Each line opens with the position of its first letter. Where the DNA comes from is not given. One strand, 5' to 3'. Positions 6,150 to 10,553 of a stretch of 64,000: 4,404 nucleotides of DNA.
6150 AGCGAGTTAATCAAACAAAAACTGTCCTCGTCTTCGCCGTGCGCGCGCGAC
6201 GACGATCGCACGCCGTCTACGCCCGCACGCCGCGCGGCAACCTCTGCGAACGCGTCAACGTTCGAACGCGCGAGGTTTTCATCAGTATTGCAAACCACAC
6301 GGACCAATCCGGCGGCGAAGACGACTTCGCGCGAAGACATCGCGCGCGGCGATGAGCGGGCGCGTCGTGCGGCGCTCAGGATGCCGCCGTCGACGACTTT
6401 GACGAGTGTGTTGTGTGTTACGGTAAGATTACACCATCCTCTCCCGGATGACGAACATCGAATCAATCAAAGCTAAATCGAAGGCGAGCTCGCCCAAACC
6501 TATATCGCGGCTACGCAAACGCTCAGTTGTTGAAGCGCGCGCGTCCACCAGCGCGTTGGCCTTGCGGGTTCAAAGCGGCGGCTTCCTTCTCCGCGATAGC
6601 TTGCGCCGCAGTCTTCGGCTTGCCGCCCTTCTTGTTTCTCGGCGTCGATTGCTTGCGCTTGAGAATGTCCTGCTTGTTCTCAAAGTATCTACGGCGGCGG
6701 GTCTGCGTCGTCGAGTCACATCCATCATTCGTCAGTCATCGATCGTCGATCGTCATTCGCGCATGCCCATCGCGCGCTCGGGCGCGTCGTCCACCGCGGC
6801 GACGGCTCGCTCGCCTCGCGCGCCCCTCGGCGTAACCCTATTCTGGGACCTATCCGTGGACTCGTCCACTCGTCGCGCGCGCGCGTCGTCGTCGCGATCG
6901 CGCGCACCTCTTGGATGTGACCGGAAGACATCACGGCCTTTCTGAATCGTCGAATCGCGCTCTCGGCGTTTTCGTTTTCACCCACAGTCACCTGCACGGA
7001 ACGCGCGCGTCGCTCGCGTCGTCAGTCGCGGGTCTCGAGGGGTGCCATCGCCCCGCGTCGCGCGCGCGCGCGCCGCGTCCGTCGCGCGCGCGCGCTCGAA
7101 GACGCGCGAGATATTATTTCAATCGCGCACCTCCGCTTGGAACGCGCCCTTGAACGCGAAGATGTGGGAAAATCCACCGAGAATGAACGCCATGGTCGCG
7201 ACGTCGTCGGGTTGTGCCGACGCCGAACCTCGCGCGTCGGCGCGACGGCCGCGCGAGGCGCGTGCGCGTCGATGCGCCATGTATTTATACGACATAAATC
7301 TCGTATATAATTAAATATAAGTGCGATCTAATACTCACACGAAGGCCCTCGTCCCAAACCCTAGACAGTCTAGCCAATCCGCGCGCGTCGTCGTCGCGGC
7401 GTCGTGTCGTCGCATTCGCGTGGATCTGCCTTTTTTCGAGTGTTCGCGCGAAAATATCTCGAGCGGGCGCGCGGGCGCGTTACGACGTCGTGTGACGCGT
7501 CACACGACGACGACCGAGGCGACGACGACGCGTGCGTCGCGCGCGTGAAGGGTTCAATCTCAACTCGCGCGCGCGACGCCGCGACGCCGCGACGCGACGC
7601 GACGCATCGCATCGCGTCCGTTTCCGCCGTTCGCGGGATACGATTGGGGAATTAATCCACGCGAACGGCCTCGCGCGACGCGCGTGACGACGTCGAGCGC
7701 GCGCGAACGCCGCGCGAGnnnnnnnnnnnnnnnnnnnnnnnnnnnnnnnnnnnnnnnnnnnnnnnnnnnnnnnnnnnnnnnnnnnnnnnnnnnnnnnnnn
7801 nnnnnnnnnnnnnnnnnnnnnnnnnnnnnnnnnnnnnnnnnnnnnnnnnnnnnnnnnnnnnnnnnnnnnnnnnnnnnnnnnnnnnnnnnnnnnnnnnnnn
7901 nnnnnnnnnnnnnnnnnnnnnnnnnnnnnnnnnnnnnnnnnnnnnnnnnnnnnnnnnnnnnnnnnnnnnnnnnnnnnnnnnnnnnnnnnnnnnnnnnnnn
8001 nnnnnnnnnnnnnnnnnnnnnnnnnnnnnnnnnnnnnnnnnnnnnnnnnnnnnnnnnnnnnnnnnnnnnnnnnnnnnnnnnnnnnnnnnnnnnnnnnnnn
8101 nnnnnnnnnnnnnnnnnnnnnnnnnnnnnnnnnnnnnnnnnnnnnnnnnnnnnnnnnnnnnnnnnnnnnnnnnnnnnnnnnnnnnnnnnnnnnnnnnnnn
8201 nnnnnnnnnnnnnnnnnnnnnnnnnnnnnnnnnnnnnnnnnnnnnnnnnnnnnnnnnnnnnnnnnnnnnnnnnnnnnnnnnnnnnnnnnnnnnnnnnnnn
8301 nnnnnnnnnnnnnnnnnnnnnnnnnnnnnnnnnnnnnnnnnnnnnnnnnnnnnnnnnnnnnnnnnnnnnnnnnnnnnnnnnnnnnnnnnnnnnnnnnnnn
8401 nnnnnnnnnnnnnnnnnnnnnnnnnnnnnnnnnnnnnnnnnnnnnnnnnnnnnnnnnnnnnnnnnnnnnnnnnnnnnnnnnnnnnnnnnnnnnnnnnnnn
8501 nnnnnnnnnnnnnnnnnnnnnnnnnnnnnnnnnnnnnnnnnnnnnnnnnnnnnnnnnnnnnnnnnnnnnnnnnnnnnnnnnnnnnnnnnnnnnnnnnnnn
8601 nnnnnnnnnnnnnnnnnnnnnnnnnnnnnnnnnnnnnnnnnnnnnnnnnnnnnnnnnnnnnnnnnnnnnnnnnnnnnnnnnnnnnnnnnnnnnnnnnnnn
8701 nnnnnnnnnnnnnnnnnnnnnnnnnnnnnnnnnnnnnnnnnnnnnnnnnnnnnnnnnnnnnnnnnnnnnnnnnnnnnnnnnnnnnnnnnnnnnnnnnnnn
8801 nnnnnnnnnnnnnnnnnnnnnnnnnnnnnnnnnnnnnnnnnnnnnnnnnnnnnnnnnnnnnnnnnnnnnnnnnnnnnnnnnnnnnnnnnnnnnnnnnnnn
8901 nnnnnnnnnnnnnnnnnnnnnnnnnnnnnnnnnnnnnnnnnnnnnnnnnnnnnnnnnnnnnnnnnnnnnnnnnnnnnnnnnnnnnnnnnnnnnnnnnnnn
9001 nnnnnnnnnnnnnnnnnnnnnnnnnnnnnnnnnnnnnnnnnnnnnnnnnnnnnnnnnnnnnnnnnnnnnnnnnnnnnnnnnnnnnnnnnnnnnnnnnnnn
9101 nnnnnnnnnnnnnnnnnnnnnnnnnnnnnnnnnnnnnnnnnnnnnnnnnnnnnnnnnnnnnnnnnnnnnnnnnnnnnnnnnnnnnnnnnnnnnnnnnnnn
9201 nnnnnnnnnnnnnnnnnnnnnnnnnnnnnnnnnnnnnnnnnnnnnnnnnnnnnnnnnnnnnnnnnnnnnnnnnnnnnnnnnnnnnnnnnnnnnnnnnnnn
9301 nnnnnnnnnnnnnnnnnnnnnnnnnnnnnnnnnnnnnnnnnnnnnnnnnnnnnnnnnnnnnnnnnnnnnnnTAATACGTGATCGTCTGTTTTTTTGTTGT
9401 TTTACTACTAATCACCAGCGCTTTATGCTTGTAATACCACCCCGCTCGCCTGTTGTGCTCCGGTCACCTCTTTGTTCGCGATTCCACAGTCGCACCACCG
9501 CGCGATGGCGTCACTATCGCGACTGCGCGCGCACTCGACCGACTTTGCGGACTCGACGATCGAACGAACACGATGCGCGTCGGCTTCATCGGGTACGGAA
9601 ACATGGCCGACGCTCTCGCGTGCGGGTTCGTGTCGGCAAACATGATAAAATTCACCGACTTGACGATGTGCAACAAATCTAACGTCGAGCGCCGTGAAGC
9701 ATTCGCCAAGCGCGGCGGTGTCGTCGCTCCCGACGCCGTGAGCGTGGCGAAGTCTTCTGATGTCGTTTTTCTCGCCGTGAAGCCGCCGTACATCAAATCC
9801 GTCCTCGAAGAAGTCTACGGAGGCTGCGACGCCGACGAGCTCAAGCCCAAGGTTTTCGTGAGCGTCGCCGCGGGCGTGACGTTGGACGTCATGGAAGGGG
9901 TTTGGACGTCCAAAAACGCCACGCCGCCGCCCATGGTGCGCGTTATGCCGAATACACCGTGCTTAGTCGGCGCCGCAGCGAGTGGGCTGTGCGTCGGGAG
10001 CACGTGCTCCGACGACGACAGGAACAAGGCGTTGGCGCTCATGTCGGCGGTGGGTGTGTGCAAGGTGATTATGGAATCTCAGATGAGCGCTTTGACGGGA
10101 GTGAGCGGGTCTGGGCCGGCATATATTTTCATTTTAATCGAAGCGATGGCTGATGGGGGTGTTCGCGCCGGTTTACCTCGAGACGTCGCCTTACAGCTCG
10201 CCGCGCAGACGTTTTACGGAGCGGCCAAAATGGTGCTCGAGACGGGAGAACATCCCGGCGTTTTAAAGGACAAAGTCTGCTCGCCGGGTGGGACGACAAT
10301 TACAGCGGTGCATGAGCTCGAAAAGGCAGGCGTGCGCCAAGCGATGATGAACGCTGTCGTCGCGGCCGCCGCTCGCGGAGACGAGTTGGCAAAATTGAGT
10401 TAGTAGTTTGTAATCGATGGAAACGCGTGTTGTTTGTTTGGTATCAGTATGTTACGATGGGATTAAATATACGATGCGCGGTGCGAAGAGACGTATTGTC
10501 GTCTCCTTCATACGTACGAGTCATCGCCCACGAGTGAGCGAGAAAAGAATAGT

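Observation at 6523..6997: Two-exon gene for mitochondrial-type ribosomal protein bS21, invisible in the ORF track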

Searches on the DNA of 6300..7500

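Call 27: search_rna_families(source=window, start=6300, end=7500, threshold=evalue, max_evalue=1)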
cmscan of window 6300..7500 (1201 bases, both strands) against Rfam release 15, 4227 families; matches with E-value up to 1: 3.
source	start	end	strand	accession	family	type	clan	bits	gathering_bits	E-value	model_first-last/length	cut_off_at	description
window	6868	6944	+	RF02784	SorX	Gene; sRNA;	-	19.7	46.6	0.067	1-73/73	no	Singlet oxygen resistance RNA X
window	7066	7136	-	RF00261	IRES_L-myc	Cis-reg; IRES;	-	18.3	60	0.47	48-115/221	no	L-myc internal ribosome entry site (IRES)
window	6478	6633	+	RF02883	BcKCsr2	Gene; sRNA;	-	17.2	40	0.36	1-129/129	no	Burkholderia sRNA 2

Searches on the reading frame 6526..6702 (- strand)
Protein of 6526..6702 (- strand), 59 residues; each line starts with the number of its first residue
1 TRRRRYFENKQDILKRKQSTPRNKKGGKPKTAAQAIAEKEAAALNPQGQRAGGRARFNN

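Call 7: search_protein_families(library=pfam, max_evalue=1, proteins=[window:6526-6702:-])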
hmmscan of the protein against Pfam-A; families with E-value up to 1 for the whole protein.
seq(59 aa): 0 families

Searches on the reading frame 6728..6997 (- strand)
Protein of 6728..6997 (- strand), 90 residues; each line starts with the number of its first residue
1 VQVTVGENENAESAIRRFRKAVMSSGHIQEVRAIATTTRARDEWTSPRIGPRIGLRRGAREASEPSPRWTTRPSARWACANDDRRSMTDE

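Call 7: search_protein_families(library=pfam, max_evalue=1, proteins=[window:6728-6997:-])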
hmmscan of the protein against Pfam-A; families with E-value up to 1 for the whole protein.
seq(90 aa): 1 family
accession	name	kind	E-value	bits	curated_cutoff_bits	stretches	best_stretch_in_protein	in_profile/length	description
PF01165.25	Ribosomal_S21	-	2.9e-08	33.7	27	1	2-33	1-32/55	Ribosomal protein S21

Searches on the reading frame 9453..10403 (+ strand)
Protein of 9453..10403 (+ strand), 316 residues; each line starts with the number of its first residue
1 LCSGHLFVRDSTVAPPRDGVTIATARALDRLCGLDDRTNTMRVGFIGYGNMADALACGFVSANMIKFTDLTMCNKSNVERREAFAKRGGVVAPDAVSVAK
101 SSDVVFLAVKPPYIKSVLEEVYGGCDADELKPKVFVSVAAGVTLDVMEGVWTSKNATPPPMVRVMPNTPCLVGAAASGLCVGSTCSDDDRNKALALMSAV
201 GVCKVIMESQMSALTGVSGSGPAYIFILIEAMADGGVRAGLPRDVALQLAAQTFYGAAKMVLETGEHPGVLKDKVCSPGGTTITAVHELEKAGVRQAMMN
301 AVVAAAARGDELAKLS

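Call 54: search_protein_families(library=pfam, proteins=[window:9453-10403:+], max_evalue=0.001)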
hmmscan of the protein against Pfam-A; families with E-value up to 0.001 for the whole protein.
window:9453-10403:+ (316 aa): 3 families
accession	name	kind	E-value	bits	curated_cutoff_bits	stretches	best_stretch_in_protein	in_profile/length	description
PF14748.11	P5CR_dimer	-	1.2e-42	144.9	25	1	208-312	1-105/105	Pyrroline-5-carboxylate reductase dimerisation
PF03807.23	F420_oxidored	-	2.2e-17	63.9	21.6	1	42-141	1-94/94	NADP oxidoreductase coenzyme F420-dependent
PF03446.21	NAD_binding_2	-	0.00081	19.9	21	0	42-120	1-75/161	NAD binding domain of 6-phosphogluconate dehydrogenase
